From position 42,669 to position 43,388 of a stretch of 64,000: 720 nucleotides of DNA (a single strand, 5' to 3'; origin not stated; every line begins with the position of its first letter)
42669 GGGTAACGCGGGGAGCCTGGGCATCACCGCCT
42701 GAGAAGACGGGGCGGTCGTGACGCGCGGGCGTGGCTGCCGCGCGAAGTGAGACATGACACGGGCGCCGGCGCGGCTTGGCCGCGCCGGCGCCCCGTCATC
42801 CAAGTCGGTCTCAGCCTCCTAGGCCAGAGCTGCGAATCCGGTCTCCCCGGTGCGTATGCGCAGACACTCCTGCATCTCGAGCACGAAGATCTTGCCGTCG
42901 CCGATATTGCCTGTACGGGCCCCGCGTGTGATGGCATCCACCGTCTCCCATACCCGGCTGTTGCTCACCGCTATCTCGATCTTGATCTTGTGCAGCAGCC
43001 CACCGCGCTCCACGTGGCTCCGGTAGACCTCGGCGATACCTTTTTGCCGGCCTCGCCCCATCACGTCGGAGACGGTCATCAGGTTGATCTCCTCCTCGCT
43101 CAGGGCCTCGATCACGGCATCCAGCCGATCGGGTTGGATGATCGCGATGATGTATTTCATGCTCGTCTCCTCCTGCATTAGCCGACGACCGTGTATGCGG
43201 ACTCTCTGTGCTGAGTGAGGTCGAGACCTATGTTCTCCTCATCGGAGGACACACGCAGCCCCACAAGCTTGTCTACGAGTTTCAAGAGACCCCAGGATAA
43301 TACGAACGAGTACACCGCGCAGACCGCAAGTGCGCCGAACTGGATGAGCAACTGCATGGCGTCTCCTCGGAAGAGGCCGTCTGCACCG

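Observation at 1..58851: Three paralogous pyrogallol-phloroglucinol-transhydroxylase-like Mo enzymes (alpha plus Fe-S beta) in one 64-kb window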

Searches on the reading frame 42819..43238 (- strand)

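Call 56: search_protein_families(library=pfam, proteins=[window:42819-43238:-], max_evalue=0.01)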
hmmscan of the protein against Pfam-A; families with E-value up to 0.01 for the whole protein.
window:42819-43238:- (139 aa): 1 family
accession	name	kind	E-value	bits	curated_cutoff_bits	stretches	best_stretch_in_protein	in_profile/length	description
PF00543.27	P-II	-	2.7e-24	85.9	25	1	27-132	1-102/102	Nitrogen regulatory protein P-II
